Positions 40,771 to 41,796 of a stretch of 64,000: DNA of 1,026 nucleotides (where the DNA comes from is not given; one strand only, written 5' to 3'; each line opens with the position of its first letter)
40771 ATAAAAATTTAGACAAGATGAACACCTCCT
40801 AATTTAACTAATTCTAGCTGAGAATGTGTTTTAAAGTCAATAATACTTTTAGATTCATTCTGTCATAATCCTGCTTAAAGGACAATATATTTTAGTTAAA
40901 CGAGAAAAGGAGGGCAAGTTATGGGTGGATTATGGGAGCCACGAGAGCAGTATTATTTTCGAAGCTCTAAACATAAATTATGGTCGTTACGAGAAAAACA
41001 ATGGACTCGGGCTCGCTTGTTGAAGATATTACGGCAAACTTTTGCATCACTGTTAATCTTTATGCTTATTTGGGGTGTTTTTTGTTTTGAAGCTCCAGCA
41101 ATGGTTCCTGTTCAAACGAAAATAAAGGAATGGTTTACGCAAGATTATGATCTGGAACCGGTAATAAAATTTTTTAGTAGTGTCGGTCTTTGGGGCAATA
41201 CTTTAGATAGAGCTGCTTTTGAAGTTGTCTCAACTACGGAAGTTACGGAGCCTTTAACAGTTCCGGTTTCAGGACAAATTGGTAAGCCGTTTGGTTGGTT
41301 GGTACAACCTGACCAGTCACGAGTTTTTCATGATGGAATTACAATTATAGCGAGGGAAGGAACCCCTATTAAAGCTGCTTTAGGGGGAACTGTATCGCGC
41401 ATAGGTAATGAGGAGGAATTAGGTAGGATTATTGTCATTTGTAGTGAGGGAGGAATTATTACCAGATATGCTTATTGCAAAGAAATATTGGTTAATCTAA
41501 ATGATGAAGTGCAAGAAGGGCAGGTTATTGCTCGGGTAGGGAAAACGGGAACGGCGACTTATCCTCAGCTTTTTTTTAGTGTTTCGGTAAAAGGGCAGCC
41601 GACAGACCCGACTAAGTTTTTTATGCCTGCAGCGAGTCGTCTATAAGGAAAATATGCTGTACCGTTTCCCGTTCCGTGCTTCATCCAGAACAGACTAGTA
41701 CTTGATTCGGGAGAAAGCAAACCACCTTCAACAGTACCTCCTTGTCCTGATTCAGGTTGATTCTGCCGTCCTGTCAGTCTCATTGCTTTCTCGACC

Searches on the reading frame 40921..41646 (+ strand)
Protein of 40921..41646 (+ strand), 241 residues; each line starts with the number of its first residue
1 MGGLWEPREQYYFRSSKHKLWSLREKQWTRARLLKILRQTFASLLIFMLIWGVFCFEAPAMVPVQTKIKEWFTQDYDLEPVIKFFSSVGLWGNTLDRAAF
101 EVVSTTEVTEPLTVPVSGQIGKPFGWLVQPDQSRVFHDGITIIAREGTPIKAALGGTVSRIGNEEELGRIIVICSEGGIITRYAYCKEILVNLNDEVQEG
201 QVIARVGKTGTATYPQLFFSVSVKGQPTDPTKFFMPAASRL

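Call 10: find_encoding_contigs(protein=window:40921-41646:+, flank=3000, max_places=10)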
Protein window:40921-41646:+ (241 aa): 11 contigs read that carry it; 10 places shown.
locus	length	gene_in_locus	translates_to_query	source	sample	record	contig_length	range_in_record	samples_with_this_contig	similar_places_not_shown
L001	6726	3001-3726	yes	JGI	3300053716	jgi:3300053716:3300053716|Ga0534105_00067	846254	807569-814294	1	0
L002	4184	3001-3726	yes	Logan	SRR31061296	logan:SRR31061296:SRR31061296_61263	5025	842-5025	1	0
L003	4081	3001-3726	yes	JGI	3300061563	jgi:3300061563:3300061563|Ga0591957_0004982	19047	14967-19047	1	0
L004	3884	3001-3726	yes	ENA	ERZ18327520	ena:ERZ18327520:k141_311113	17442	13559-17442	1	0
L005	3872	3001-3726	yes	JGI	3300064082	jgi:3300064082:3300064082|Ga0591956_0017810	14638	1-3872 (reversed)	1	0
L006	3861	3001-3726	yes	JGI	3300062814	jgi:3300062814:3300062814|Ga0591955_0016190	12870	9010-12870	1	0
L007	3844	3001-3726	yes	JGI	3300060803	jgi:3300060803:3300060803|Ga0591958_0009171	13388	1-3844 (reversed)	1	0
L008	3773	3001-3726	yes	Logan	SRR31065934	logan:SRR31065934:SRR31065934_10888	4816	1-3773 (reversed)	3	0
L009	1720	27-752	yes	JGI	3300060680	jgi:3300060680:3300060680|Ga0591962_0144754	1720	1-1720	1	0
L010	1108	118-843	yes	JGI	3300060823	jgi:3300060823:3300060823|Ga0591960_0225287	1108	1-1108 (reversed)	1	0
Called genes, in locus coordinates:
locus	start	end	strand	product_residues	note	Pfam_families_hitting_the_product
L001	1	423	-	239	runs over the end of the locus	-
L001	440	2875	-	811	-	PF02574:S-methyl_trans, PF00809:Pterin_bind, PF02607:B12-binding_2, PF02310:B12-binding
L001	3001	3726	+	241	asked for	PF01551:Peptidase_M23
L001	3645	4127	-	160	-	-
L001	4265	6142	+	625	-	PF19864:Radical_SAM_N2, PF04055:Radical_SAM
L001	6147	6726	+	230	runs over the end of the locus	PF10105:DUF2344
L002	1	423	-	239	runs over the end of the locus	-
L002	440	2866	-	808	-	PF02574:S-methyl_trans, PF00809:Pterin_bind, PF02607:B12-binding_2, PF02310:B12-binding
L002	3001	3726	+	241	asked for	PF01551:Peptidase_M23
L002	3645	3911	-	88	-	-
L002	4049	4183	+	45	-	?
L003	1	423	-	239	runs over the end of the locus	-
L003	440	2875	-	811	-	PF02574:S-methyl_trans, PF00809:Pterin_bind, PF02607:B12-binding_2, PF02310:B12-binding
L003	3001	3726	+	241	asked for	PF01551:Peptidase_M23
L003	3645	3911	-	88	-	-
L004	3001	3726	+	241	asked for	PF01551:Peptidase_M23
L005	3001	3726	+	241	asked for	PF01551:Peptidase_M23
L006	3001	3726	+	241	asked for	PF01551:Peptidase_M23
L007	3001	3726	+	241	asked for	PF01551:Peptidase_M23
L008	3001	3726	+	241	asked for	PF01551:Peptidase_M23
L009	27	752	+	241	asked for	PF01551:Peptidase_M23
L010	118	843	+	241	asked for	PF01551:Peptidase_M23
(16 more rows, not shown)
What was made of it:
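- Gene callers predict the ORF (call 10).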
